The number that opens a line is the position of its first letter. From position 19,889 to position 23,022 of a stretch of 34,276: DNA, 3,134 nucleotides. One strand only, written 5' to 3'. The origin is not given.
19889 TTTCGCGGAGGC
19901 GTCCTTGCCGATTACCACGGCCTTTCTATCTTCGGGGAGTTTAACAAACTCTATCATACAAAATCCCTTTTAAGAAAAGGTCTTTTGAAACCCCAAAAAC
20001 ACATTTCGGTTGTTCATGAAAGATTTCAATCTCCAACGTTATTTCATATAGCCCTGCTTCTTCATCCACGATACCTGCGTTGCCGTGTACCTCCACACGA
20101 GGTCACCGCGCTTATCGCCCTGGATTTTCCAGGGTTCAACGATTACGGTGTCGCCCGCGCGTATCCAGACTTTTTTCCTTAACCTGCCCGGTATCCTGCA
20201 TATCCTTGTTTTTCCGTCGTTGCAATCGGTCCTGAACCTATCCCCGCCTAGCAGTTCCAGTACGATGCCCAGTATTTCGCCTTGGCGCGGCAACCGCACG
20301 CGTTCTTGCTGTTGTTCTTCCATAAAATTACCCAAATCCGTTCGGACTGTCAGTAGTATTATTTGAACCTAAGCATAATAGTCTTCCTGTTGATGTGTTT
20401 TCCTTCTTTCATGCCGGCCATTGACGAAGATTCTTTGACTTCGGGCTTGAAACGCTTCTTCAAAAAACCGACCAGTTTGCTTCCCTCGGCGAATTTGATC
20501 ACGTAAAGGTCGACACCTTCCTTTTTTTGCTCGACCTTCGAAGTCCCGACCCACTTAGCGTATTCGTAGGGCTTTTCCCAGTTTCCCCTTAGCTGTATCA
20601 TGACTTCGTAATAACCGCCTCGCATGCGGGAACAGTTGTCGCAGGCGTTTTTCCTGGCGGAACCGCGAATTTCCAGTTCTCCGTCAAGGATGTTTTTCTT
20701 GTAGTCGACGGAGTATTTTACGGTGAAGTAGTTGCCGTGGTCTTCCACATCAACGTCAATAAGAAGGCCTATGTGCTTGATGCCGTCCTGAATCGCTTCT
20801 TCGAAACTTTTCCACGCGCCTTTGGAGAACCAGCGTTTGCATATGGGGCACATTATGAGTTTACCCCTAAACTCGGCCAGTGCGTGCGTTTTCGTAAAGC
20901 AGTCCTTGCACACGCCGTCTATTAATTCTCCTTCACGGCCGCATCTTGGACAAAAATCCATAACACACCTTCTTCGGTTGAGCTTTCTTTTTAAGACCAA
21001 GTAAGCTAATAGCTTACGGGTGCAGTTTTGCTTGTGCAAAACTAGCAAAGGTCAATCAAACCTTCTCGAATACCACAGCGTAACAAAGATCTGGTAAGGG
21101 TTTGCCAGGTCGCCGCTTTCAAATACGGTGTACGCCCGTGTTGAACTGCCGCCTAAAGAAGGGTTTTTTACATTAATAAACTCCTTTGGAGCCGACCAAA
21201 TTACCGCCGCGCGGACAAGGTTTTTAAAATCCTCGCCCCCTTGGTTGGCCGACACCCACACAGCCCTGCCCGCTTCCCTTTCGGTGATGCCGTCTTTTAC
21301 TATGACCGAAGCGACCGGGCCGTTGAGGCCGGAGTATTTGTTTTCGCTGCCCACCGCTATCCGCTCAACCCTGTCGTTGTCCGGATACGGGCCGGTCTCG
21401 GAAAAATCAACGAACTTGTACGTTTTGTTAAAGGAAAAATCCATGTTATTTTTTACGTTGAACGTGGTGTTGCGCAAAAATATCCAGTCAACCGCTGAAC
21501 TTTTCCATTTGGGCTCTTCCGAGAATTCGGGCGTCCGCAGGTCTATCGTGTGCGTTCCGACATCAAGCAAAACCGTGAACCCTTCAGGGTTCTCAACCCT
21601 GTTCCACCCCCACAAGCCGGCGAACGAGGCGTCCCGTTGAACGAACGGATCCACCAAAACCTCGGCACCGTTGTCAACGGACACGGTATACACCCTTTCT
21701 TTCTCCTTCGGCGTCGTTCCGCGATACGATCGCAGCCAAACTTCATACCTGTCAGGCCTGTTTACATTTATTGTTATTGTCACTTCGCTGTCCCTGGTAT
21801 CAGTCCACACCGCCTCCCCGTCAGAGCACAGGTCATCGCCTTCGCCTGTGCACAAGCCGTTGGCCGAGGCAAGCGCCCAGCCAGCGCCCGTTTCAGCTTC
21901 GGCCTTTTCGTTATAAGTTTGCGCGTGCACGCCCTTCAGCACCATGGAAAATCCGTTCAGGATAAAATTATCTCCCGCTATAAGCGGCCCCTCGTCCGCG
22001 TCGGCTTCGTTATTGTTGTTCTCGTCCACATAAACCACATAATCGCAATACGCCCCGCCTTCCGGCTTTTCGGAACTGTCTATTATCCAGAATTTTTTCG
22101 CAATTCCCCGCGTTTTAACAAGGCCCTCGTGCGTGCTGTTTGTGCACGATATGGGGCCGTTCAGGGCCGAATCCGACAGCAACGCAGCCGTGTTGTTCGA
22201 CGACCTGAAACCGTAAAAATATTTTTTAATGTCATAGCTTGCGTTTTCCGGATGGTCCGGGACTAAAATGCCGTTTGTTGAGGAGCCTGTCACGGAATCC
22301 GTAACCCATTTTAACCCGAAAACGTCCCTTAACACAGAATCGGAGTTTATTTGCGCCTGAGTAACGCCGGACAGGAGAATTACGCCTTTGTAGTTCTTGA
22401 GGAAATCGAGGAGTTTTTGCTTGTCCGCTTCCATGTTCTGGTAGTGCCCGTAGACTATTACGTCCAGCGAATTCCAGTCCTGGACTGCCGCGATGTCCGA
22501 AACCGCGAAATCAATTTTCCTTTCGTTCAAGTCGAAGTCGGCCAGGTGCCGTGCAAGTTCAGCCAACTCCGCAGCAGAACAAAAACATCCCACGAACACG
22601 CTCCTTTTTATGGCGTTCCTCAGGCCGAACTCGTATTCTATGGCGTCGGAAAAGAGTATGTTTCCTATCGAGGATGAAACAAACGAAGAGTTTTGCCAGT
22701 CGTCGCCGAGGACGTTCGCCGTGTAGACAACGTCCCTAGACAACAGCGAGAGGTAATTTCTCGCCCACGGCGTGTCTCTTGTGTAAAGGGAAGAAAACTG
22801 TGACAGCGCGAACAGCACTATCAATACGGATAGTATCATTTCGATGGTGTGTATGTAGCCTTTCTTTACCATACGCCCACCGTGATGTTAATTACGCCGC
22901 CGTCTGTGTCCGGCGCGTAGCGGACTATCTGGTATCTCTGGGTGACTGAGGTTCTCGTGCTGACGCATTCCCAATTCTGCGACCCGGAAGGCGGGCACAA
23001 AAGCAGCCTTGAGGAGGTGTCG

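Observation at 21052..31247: Atypical archaeal type IV pilus-like locus (about 10 kb, 13 co-oriented genes)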

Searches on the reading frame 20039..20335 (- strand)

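Call 4: search_protein_families(library=pfam, max_evalue=0.1, proteins=[window:20039-20335:-])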
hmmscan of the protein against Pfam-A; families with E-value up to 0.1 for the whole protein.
window:20039-20335:- (98 aa): 3 families
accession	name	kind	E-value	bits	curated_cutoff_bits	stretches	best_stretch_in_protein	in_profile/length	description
PF01176.25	eIF-1a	-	5.9e-22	77.5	30.2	1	19-82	1-64/64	Translation initiation factor 1A / IF-1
PF16450.11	Prot_ATP_ID_OB_C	-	0.0018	18.5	23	1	25-68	4-46/56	Proteasomal ATPase OB C-terminal domain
PF16745.11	RsgA_N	-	0.063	13.5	27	0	39-67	16-45/54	RsgA N-terminal domain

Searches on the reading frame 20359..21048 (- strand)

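Call 4: search_protein_families(library=pfam, max_evalue=0.1, proteins=[window:20359-21048:-])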
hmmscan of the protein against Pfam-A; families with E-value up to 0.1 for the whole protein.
window:20359-21048:- (229 aa): 4 families
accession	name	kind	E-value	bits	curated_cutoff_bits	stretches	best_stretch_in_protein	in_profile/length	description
PF04981.18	NMD3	-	2.6e-30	106.2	24.9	1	33-227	1-242/243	NMD3 family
PF12773.13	DZR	-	0.027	15.1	27.3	1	33-73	1-33/45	Double zinc ribbon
PF05605.18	zf-Di19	-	0.069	13.8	27.5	0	33-76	5-43/54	Drought induced 19 protein (Di19), zinc-binding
PF13913.12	zf-C2HC_2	-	0.094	12.9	27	0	67-74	5-12/25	zinc-finger of a C2HC-type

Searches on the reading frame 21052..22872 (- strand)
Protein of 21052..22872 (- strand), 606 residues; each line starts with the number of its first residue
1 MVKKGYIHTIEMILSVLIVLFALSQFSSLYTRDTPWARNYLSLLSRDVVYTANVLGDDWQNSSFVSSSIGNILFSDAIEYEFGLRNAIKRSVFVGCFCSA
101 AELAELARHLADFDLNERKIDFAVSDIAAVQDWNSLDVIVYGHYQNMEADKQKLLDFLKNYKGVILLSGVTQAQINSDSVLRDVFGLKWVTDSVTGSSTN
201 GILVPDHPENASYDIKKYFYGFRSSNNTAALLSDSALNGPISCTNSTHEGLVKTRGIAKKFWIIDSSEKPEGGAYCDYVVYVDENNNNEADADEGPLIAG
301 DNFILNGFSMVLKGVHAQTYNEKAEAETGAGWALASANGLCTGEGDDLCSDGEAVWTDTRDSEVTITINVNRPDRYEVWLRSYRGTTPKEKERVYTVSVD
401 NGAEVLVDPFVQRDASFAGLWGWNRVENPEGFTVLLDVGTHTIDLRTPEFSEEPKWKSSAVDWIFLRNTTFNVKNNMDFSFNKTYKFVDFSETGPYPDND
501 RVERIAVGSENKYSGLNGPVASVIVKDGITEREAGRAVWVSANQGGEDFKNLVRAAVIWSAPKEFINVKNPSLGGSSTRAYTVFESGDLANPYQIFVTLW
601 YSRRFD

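Call 4: search_protein_families(library=pfam, max_evalue=0.1, proteins=[window:21052-22872:-])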
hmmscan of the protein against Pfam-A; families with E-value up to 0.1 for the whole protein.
window:21052-22872:- (606 aa): 0 families

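Call 33: search_solved_structures(query=window:21052-22872:-, max_evalue=1)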
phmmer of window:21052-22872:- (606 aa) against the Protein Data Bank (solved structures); distinct sequences matched with E-value up to 1: 0.

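Call 38: find_homologous_proteins(query=window:21052-22872:-, max_evalue=0.001)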
Query window:21052-22872:- (606 aa): 12 proteins with E <= 0.001 among 8000 candidates.
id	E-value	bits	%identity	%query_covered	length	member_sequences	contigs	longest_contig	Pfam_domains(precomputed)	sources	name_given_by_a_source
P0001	0.0e+0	1389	100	100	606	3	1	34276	-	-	-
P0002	0.0e+0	1100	79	100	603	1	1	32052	-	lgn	-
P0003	0.0e+0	1014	71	100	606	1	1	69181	-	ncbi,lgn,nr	ncbi:MAG: hypothetical protein HY051_00190 [Candidatus Aenigmarchaeota archaeon]|nr:hypothetical pro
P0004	9.5e-291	984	69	99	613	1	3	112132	-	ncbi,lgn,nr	ncbi:MAG: hypothetical protein HY516_01505 [Candidatus Aenigmarchaeota archaeon]|nr:hypothetical pro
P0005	5.7e-290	981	70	99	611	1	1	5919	-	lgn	-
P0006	2.5e-272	923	64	99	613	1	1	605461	-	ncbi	-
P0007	1.8e-257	874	63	100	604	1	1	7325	-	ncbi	-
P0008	1.8e-254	864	60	100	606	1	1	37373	-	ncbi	ncbi:MAG: hypothetical protein V1836_01400 [Candidatus Aenigmatarchaeota archaeon]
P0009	8.8e-248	842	61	100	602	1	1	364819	-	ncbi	-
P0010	1.8e-247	841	61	99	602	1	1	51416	-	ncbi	-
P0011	3.2e-232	791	56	100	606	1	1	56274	-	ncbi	-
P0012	3.0e-165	570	69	58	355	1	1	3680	-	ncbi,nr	ncbi:MAG: hypothetical protein HY515_04745, partial [Candidatus Aenigmarchaeota archaeon]|nr:hypothe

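Call 50: predict_structure(alignment_id=A3)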
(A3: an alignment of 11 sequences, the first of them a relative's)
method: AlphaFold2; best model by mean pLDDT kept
length: 606 residues; sequences in the alignment: 11
mean_pLDDT: 44.5   pTM: 0.30
mean pLDDT of the five models: 44.5, 43.5, 42.3, 41.5, 35.7
residues with pLDDT >= 90: 0; 70-90: 67; 50-70: 164; < 50: 375
segments of 3 or more residues with pLDDT < 50: 1-4, 22-89, 114-118, 186-247, 249-258, 267-276, 317-358, 371-374, 384-386, 388-392, 410-419, 451-463, 466-477, 481-606
pLDDT, mean of each block of 10 residues (from residue 1): 57 71 42 25 25 28 31 31 37 75 70 55 78 75 71 68 57 62 51 31 31 25 21 31 42 45 52 50 64 68 63 51 25 27 32 42 61 52 50 65 64 41 60 58 66 42 45 43 35 28 23 26 25 27 27 25 26 31 28 25 23
secondary structure, 60 per line:
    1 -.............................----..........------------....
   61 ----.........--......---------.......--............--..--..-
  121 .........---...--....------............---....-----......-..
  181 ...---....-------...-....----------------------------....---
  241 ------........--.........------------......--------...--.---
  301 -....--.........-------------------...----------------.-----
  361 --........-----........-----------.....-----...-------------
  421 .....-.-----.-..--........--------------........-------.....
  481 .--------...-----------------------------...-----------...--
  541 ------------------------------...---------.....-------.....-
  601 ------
elements in order: H2-30 H35-44 H57-60 H65-73 H76-81 E91-97 H100-111 E121-126 E138-141 H148-159 E163-166 H172-177 H179-183 E187-190 E202-205 H234-237 E247-254 E257-265 E278-283 E302-305 E308-316 E363-370 E376-383 E395-399 E405-407 E421-425 E439-446 E461-468 E476-481 E522-524 E536-538 E583-587 E595-599

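Call 57: fold_search(model_id=the predicted structure, library=pdb)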
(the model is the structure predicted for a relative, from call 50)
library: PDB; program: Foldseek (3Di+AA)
matches with E <= 10: 1353; with E <= 0.001: 8
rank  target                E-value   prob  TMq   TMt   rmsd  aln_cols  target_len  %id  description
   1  7ehg_C                5.6e-05  1.00  0.14  0.48   6.5       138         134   13  Crystal Structure of MiXBM (released 2022-03-30)
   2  7ehg_F                6.3e-05  1.00  0.13  0.47   6.6       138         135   15  Crystal Structure of MiXBM (released 2022-03-30)
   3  7ehg_E                6.7e-05  1.00  0.14  0.48   6.5       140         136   15  Crystal Structure of MiXBM (released 2022-03-30)
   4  7ehg_G                3.3e-04  1.00  0.13  0.50   4.8       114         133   16  Crystal Structure of MiXBM (released 2022-03-30)
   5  7byx_A                3.3e-04  0.99  0.14  0.19  14.1       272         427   17  Crystal structure of exo-beta-1,3-galactanase from Phanerochaete chrysosporium Pc1,3Gal43A E208A with beta-1,3-galacto (released 2020-11-04)
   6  7ehg_B                3.5e-04  1.00  0.13  0.47   5.1       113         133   17  Crystal Structure of MiXBM (released 2022-03-30)
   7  7ehg_A                3.5e-04  1.00  0.13  0.47   5.1       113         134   17  Crystal Structure of MiXBM (released 2022-03-30)
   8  8xcj_F                4.7e-04  0.96  0.13  0.18  34.8       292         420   12  Open State of central tail fiber of bacteriophage lambda upon binding to LamB (gpJ713-LamB complex) (released 2024-05-01)
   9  6ueh                  1.0e-03  1.00  0.14  0.17   6.9       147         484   14  Crystal structure of a ruminal GH26 endo-beta-1,4-mannanase (released 2020-03-11)
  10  5by3                  1.2e-03  1.00  0.13  0.10   4.5       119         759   13  A novel family GH115 4-O-Methyl-alpha-glucuronidase, BtGH115A, with specificity for decorated arabinogalactans (released 2015-07-22)
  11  6fig_A                1.7e-03  1.00  0.13  0.20   5.9       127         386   12  Crystal structure of the ANX1 ectodomain from Arabidopsis thaliana (released 2018-07-11)
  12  9lv1_A                1.7e-03  1.00  0.12  0.21   5.6       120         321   10  Crystal structure of H1 Haemagglutinin HN/18 from Influenza A virus (released 2026-02-18)
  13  3wnk                  1.7e-03  0.96  0.10  0.09  17.0       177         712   19  Crystal Structure of Bacillus circulans T-3040 cycloisomaltooligosaccharide glucanotransferase (released 2014-02-05)
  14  6fih_A                1.8e-03  1.00  0.14  0.20   5.9       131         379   12  Crystal structure of the ANX2 ectodomain from Arabidopsis thaliana (released 2018-07-11)
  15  5y96_A                1.9e-03  1.00  0.13  0.20   5.9       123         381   14  Crystal structure of ANXUR1 extracellular domain from Arabidopsis thaliana (released 2018-02-28)
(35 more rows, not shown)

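Call 72: search_protein_representatives(alignment_id=A3)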
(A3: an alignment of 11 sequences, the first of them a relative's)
Query: 11 sequences, 606 profile positions. Proteins with E-value up to 0.001 (for the whole library): 377; up to 1e-10: 253; up to 1e-30: 29. The best 150 are listed.
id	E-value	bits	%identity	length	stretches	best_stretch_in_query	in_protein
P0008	0.0e+00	1121.8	-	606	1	1-606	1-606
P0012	5.2e-186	636.4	-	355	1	1-355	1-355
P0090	5.2e-124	431.6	-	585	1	1-600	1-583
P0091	1.7e-58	215.2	-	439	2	2-315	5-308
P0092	4.2e-43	164.4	-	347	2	1-219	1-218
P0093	2.1e-40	155.5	-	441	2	1-313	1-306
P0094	1.9e-38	149.0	-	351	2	2-234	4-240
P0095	4.9e-38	147.7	-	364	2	2-223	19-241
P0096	1.3e-37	146.3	-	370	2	1-221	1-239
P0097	6.8e-37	143.9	-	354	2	3-218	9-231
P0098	2.3e-36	142.1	-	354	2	2-220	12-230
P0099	4.4e-36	141.2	-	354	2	2-220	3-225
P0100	1.1e-35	140.0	-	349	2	1-228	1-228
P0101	1.6e-35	139.3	-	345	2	1-222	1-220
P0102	3.4e-35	138.3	-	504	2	2-221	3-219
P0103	5.8e-35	137.5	-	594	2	1-219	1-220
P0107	1.2e-33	133.2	-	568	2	1-221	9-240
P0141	1.1e-26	110.2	-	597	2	2-224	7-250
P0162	3.5e-23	98.6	-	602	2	1-227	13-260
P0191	3.5e-20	88.7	-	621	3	2-190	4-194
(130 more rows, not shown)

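Call 73: search_protein_families(library=pfam, max_evalue=0.01, proteins=[P0090, P0091, P0092, P0096, P0102, P0103, P0107, P0141, P0162, P0191])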
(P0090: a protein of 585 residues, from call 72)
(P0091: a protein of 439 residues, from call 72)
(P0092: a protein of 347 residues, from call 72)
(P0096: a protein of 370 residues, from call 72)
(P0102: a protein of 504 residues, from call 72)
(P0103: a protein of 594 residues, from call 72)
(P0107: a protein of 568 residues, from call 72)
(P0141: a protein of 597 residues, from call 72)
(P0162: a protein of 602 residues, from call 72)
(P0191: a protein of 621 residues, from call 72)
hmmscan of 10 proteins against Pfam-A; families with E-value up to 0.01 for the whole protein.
P0090 (585 aa): 0 families

P0091 (439 aa): 0 families

P0092 (347 aa): 0 families

P0096 (370 aa): 0 families

P0102 (504 aa): 0 families

P0103 (594 aa): 2 families
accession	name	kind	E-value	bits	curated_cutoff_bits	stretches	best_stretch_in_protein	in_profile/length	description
PF13385.13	Laminin_G_3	-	2.8e-21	76.7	27.6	1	285-463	1-150/151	Concanavalin A-like lectin/glucanases superfamily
PF22925.3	TS_C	-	0.0039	17.3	27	1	374-459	126-200/202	Trans-sialidase, C-terminal domain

P0107 (568 aa): 4 families
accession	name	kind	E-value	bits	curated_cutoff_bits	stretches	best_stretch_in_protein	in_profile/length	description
PF13385.13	Laminin_G_3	-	4e-29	102.2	27.6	1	397-550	2-151/151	Concanavalin A-like lectin/glucanases superfamily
PF07953.20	Toxin_R_bind_N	-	0.0002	21.6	23.8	1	365-543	2-190/191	Clostridium neurotoxin, N-terminal receptor binding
PF02973.23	Sialidase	-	0.00029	20.9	26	1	483-552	109-184/189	Sialidase, N-terminal domain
PF00354.24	Pentaxin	-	0.0037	17.4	25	1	473-554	79-168/194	Pentaxin family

P0141 (597 aa): 1 family
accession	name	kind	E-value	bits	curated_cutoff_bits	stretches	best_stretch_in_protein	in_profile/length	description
PF13385.13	Laminin_G_3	-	6.6e-15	56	27.6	1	409-573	2-151/151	Concanavalin A-like lectin/glucanases superfamily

P0162 (602 aa): 1 family
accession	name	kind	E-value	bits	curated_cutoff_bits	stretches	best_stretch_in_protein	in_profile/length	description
PF13385.13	Laminin_G_3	-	4.4e-24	85.8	27.6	1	418-578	2-151/151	Concanavalin A-like lectin/glucanases superfamily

P0191 (621 aa): 0 families

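Call 75: list_cluster_members(proteins=[P0090, P0091, P0092, P0096, P0102, P0103, P0107, P0141, P0162, P0191])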
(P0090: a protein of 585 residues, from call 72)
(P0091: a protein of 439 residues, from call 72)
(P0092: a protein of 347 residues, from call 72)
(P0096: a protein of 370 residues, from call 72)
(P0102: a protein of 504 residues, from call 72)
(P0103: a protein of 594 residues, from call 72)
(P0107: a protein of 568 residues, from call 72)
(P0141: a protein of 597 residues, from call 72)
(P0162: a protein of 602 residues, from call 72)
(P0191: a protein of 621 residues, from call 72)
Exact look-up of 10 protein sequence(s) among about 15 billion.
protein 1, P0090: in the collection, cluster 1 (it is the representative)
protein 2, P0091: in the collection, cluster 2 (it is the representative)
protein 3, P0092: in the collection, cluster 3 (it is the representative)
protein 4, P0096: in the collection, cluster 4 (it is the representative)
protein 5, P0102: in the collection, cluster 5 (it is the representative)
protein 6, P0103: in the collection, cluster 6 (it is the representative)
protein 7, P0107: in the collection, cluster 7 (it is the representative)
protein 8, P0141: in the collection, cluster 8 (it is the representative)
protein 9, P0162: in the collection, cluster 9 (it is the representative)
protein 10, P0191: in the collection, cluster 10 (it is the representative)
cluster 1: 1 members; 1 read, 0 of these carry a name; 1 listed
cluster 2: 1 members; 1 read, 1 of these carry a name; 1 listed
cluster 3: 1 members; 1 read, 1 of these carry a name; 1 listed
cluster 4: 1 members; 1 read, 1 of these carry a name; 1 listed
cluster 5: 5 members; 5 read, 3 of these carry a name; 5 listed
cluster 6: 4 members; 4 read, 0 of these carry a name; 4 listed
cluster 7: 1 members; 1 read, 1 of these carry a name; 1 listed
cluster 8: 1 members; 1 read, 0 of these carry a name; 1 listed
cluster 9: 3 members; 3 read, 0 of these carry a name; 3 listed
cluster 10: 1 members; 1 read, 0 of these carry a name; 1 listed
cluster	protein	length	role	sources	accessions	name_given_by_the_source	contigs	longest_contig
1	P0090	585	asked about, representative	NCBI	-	-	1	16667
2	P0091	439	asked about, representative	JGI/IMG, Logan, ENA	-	hypothetical protein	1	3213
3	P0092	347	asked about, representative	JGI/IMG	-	hypothetical protein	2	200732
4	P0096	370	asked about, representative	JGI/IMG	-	hypothetical protein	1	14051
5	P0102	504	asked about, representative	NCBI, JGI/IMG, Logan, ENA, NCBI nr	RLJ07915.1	MAG: hypothetical protein DRP16_02490 [Candidatus Aenigmatarchaeota archaeon] | MAG: hypothetical protein DRP16_02490 [Candidatus Aenigmarchaeota archaeon]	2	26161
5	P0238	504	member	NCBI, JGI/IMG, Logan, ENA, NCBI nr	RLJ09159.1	MAG: hypothetical protein DRP13_00900 [Candidatus Aenigmatarchaeota archaeon] | MAG: hypothetical protein DRP13_00900 [Candidatus Aenigmarchaeota archaeon]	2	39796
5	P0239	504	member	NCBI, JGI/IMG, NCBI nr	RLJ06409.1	MAG: hypothetical protein DRP18_00915 [Candidatus Aenigmatarchaeota archaeon] | MAG: hypothetical protein DRP18_00915 [Candidatus Aenigmarchaeota archaeon]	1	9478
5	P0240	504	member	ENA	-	-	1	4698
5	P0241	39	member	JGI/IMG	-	-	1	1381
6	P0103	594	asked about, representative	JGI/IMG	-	-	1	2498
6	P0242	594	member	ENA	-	-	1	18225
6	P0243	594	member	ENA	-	-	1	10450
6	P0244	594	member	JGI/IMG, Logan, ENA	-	-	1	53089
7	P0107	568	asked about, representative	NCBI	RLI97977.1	MAG: hypothetical protein DRO99_01885, partial [Candidatus Aenigmatarchaeota archaeon]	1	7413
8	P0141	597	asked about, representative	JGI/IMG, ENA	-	-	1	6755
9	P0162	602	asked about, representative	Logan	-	-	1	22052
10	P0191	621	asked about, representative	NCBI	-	-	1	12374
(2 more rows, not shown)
